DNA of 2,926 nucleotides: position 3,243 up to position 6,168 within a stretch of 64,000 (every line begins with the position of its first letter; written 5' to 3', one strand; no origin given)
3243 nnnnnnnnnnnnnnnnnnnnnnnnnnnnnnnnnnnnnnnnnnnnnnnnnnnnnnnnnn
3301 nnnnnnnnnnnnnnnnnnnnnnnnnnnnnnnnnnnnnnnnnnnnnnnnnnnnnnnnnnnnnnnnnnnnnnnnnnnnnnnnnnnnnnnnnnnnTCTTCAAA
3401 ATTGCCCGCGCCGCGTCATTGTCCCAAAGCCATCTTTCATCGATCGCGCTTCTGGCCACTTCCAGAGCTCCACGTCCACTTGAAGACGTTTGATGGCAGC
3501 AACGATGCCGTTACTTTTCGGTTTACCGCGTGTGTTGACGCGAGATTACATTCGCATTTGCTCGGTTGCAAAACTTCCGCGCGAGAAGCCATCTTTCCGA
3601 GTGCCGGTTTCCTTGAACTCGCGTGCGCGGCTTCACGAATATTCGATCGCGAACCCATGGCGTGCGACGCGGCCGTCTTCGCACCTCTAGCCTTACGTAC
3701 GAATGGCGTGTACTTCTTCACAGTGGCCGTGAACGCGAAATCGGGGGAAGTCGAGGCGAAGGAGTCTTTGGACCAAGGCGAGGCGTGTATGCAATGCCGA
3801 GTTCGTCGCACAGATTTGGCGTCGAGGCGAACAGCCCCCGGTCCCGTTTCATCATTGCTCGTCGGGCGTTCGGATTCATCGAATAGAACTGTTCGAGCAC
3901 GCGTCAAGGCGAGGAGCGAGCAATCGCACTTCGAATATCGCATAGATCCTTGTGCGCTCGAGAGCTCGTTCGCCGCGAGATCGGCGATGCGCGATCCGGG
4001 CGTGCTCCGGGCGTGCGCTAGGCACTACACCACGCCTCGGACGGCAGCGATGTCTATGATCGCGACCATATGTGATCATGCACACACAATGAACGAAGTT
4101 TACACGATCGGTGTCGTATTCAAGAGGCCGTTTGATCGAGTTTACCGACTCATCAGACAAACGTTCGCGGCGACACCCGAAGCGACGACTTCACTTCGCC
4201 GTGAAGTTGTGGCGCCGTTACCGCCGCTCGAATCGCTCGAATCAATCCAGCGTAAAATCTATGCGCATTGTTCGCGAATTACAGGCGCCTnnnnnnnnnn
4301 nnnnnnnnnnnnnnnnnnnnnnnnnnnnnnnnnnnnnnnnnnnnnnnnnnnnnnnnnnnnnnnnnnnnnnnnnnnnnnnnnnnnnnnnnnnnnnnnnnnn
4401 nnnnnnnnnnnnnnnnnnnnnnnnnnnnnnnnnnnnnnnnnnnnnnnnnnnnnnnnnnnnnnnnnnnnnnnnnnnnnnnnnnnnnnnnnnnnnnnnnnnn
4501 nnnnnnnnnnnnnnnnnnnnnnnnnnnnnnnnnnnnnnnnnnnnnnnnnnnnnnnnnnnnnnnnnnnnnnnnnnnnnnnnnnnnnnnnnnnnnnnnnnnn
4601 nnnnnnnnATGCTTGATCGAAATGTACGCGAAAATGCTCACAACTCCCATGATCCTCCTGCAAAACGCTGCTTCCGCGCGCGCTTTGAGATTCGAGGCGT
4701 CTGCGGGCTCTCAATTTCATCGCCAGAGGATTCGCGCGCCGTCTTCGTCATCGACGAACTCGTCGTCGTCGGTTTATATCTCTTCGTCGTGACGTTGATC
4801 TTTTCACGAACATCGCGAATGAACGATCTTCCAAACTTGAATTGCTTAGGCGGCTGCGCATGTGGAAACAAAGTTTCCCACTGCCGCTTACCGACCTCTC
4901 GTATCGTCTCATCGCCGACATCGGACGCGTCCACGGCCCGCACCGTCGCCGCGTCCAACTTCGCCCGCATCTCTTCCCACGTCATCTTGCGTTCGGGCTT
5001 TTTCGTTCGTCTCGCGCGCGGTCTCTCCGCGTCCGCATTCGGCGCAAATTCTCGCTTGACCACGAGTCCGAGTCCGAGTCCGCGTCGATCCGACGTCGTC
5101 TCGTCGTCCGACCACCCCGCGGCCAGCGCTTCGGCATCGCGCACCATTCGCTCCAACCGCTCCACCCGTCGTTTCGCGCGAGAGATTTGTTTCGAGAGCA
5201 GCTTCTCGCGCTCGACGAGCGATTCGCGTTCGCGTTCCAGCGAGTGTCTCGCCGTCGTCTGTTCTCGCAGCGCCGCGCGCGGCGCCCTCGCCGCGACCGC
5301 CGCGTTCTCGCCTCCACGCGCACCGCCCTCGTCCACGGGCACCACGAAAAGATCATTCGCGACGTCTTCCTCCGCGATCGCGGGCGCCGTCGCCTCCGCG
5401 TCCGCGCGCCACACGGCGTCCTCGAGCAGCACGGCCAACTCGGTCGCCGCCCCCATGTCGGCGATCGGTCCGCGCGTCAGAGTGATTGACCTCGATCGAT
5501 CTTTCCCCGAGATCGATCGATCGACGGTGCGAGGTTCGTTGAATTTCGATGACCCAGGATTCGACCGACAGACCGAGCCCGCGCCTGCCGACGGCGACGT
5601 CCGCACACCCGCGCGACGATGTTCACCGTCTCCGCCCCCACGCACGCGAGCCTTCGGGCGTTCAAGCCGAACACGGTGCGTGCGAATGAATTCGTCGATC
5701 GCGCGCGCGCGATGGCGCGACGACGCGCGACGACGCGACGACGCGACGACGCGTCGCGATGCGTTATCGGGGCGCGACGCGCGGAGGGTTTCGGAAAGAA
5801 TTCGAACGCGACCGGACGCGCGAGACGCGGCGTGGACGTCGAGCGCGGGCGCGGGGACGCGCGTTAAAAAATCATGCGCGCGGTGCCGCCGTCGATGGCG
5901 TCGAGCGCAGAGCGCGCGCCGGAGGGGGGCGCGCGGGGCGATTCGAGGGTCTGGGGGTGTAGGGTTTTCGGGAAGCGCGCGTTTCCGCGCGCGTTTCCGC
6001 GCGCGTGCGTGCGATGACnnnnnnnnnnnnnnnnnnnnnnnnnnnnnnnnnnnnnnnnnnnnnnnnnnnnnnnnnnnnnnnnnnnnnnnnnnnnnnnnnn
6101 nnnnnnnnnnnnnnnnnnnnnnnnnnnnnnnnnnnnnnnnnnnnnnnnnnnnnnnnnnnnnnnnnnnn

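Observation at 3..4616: A trans-AT-like modular PKS with a tandem ACP doublet and a C-terminal membrane anchor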

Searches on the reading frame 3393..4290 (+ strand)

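Call 14: search_solved_structures(query=window:3393-4290:+, max_evalue=10, show_alignments=2)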
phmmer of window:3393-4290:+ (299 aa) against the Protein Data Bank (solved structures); distinct sequences matched with E-value up to 10: 0.
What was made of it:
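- Checked: There is no PDB sequence hit (call 14).
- Tried and rejected: A PDB sequence search with the DH-like region gave 0 hits at E<=10 (call 14).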

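Call 15: search_protein_families(library=pfam, proteins=[window:3393-4290:+], max_evalue=10)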
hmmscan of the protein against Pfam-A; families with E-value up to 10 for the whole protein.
window:3393-4290:+ (299 aa): 1 family
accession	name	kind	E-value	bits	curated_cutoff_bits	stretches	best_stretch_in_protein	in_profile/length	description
PF21089.3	PKS_DH_N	-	0.039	14.3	27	1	63-115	36-90/103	Polyketide synthase dehydratase domain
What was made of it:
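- Tried and rejected: Pfam on that region alone gave only a sub-threshold PKS_DH_N hit (call 15).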

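Call 57: search_protein_representatives(alignment_id=A2)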
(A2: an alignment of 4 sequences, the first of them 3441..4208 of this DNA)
Query: 4 sequences, 241 profile positions. Proteins with E-value up to 0.001 (for the whole library): 11; up to 1e-10: 7; up to 1e-30: 6. The best 11 are listed.
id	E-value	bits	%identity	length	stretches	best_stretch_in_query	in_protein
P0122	1.7e-108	378.1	-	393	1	12-239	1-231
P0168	7.6e-94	330.1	-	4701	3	1-233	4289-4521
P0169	6.9e-93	327.0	-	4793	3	1-239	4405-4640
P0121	2.0e-78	279.6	-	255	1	1-153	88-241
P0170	2.0e-63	230.5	-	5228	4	1-231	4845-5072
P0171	5.9e-63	229.0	-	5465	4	1-230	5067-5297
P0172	9.0e-16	74.5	-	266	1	117-239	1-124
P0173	1.8e-08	50.6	-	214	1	1-123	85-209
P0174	4.5e-06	42.7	-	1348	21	144-226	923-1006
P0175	6.0e-05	39.0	-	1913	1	1-60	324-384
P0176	6.5e-04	35.7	-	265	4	46-94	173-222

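Call 59: list_cluster_members(proteins=[P0168, P0169, P0170, P0171])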
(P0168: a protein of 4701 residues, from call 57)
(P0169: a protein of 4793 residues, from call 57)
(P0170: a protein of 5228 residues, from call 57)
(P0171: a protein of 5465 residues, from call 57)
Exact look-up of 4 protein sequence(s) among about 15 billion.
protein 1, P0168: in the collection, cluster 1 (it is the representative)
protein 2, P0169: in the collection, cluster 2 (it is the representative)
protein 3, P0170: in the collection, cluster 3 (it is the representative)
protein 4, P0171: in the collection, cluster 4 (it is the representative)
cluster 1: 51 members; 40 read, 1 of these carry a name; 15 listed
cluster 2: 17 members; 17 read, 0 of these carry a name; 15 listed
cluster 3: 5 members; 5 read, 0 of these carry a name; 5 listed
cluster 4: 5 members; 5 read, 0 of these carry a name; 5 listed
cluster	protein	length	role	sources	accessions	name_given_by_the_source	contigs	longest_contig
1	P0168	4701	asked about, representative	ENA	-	-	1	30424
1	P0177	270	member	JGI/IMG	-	acyl-coenzyme A synthetase/AMP-(fatty) acid ligase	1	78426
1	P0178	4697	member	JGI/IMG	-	-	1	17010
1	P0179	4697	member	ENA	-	-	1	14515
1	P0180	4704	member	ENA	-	-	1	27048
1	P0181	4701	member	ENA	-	-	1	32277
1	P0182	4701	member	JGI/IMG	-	-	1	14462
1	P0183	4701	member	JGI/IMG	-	-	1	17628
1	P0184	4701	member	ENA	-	-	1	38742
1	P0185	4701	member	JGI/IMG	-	-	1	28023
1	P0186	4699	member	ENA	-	-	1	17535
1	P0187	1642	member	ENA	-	-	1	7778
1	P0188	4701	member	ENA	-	-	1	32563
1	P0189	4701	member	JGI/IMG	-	-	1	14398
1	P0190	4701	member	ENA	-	-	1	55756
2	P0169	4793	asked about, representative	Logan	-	-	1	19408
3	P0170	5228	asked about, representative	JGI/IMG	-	-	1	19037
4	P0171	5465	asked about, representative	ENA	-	-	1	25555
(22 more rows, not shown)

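Call 67: search_protein_families(library=pfam, proteins=[P0169], max_evalue=0.01)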
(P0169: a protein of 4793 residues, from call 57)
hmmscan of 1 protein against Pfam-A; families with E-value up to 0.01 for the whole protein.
P0169 (4793 aa): 11 families
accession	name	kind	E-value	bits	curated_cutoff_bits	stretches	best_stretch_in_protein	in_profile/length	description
PF00109.32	ketoacyl-synt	-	1.3e-157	523.3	20.8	4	3983-4212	31-249/252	Beta-ketoacyl synthase, N-terminal domain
PF02801.28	Ketoacyl-synt_C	-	4.1e-92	304.7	20.8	4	2946-3058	4-118/119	Beta-ketoacyl synthase, C-terminal domain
PF00550.31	PP-binding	-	6.6e-71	235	20.8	6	4672-4735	2-67/67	Phosphopantetheine attachment site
PF08659.16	KR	-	1.1e-51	175.8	22.6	2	3526-3691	3-179/180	KR domain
PF00501.34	AMP-binding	-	8.2e-50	170.1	29.9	1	67-500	16-382/384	AMP-binding enzyme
PF21089.3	PKS_DH_N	-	4.6e-22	78.3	27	2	1961-2049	1-92/103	Polyketide synthase dehydratase domain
PF13193.12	AMP-binding_C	-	6.3e-15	56.3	24.5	1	538-615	1-76/76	AMP-binding enzyme C-terminal domain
PF23297.2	ACP_SdgA_C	-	2.2e-13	50.6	27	0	3799-3862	29-92/95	Highly reducing polyketide synthase sdgA, C-terminal ACP domain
PF16197.11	KAsynt_C_assoc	-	8.8e-10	39.4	33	0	4339-4396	2-52/111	Ketoacyl-synthetase C-terminal extension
PF14765.12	PS-DH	-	9.1e-08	32.2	23.7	0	3266-3322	40-102/166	Polyketide synthase dehydratase N-terminal domain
PF01370.27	Epimerase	-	0.0001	22.2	20.9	0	2350-2479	2-122/240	NAD dependent epimerase/dehydratase family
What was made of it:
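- P0169 has an AMP-binding domain, 4 KS, 6 ACP and no AT (call 67).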

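Call 73: predict_structure(alignment_id=A3)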
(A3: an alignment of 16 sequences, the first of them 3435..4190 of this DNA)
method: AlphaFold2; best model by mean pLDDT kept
length: 252 residues; sequences in the alignment: 16
mean_pLDDT: 74.8   pTM: 0.74
mean pLDDT of the five models: 74.8, 71.0, 70.3, 70.2, 52.9
residues with pLDDT >= 90: 38; 70-90: 134; 50-70: 50; < 50: 30
segments of 3 or more residues with pLDDT < 50: 1-12, 236-244, 247-252
pLDDT, mean of each block of 10 residues (from residue 1): 40 68 81 81 69 87 82 84 85 89 90 85 76 52 59 84 60 86 80 89 75 89 89 56 46 32
secondary structure, 60 per line:
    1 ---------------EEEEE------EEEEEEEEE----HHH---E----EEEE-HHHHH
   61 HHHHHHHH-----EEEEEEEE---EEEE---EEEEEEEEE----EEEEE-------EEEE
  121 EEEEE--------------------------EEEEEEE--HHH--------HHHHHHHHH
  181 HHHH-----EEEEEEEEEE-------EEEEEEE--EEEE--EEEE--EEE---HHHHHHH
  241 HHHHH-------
elements in order: E16-20 E27-35 E51-54 H56-68 E74-81 E85-88 E92-100 E105-109 E117-125 E152-158 H172-184 E190-199 E207-213 E216-219 E222-225 E228-230 H234-245
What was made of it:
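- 3435..4190 (+): Terminal DH-like domain (pseudo-DH, aa 1145-1396). It has the double hot-dog fold. Cys1189 occupies the canonical catalytic His position. Glu1320 replaces the Asp of DxxxQ, and the Gln is lost. AF2 model: pLDDT 74.8, pTM 0.74 (call 73).
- On PKS dehydratase (PS-DH) domain: The AF2 model has pLDDT 74.8 and pTM 0.74, with a beta-alpha-beta hot-dog pattern twice (call 73).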

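Call 75: fold_search(model_id=the predicted structure, library=pdb)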
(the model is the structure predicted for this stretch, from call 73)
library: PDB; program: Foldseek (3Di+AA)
matches with E <= 10: 613; with E <= 0.001: 125
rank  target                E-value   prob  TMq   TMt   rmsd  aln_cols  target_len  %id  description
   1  6mbg                  2.7e-10  1.00  0.61  0.56   6.9       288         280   16  GphF Dehydratase P1711L variant for improved crystallization (released 2018-09-19)
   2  6mbh                  3.0e-10  1.00  0.62  0.55   7.2       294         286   16  GphF DH1 P1711L, L1744P variant: An isomerase-inactive variant of GphF DH1 (released 2018-09-19)
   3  3kg6_D                1.2e-09  1.00  0.63  0.57   6.7       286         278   12  Dehydratase domain from CurF module of Curacin polyketide synthase (released 2010-01-19)
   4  6mbf                  4.5e-09  1.00  0.62  0.58   6.5       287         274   15  GphF Dehydratase 1 (released 2018-09-19)
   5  5tz5_B                8.6e-09  1.00  0.64  0.58   8.3       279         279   11  Crystal Structure of CurK Dehydratase H996F Inactive Mutant (released 2017-01-11)
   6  7zmf_A                9.1e-09  1.00  0.62  0.58   7.0       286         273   14  Dehydratase domain of module 3 from Brevibacillus Brevis orphan BGC11 (released 2022-09-21)
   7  5o15_B                1.0e-08  1.00  0.67  0.61   7.1       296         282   15  Crystal structure of bifunctional dehydratase-cyclase domain in ambruticin biosynthesis (released 2017-11-08)
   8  3kg6_A                1.1e-08  1.00  0.61  0.56   7.0       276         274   13  Dehydratase domain from CurF module of Curacin polyketide synthase (released 2010-01-19)
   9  5tz7_B                1.1e-08  1.00  0.61  0.55   9.0       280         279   10  Crystal Structure of CurK Dehydratase D1169N Inactive Mutant (released 2017-01-11)
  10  8zev_A                1.4e-08  1.00  0.52  0.52   8.7       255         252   12  Crystal structure of the dehydratase domain of human fatty acid synthase (released 2025-03-19)
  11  6obv_C                1.6e-08  1.00  0.61  0.54   8.9       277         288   17  Structural insights into dehydratase substrate selection for the borrelidin and fluvirucin polyketide synthases (released 2019-06-05)
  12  6obt                  1.7e-08  1.00  0.63  0.60   7.8       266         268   13  Structural insights into dehydratase substrate selection for the borrelidin and fluvirucin polyketide synthases (released 2019-06-05)
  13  5o15_A                1.7e-08  1.00  0.64  0.57   7.6       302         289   16  Crystal structure of bifunctional dehydratase-cyclase domain in ambruticin biosynthesis (released 2017-11-08)
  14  6obv_A                1.9e-08  1.00  0.64  0.57   7.9       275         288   16  Structural insights into dehydratase substrate selection for the borrelidin and fluvirucin polyketide synthases (released 2019-06-05)
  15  5tz6_B                2.0e-08  1.00  0.67  0.60   7.7       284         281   11  Crystal Structure of CurJ Dehydratase H978F Inactive Mutant In Complex with Compound 21 (released 2017-01-11)
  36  7vwk_B                8.1e-08  1.00  0.58  0.61   8.6       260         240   12  The product template domain of AviM (released 2022-06-08)
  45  5hst_A                1.4e-07  1.00  0.54  0.51   8.7       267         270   13  Crystal structure of the dehydratase domain of MlnB from Bacillus amyloliquefaciens (released 2017-02-01)
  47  5hst_B                1.6e-07  1.00  0.55  0.53   8.5       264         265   14  Crystal structure of the dehydratase domain of MlnB from Bacillus amyloliquefaciens (released 2017-02-01)
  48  8qk4_B                1.7e-07  1.00  0.62  0.57   8.8       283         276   13  Dehydratase domain (PksJ DH1) from the bacillaene trans-AT PKS (released 2024-09-25)
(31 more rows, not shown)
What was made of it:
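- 3435..4190 (+): The top 50 PDB fold hits are all PKS or FAS DH domains, apart from one DH-fold product-template domain (call 75).
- Closest known: Bacterial trans-AT PKSs. Same: Their DH structures are among the fold hits (8qk4, 5hst; call 75).
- A PT domain (7vwk, AviM) and a DH-cyclase (5o15, ambruticin) are among the fold hits (call 75).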

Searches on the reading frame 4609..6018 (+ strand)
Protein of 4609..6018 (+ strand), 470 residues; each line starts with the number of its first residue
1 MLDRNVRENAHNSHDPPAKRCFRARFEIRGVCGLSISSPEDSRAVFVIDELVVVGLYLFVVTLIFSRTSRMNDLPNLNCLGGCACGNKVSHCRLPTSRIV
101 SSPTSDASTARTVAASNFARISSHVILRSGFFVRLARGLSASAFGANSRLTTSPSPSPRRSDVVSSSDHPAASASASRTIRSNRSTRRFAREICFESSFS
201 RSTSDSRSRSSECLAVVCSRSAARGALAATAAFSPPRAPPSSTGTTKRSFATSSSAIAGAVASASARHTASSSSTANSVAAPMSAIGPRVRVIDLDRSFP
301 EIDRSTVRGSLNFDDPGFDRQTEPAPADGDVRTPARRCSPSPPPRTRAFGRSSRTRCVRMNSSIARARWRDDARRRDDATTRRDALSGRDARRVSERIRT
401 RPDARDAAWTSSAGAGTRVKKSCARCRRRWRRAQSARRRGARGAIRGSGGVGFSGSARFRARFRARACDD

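Call 24: search_protein_families(library=pfam, proteins=[window:4609-6018:+], max_evalue=0.001)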
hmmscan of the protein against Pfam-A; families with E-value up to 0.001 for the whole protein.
window:4609-6018:+ (470 aa): 0 families
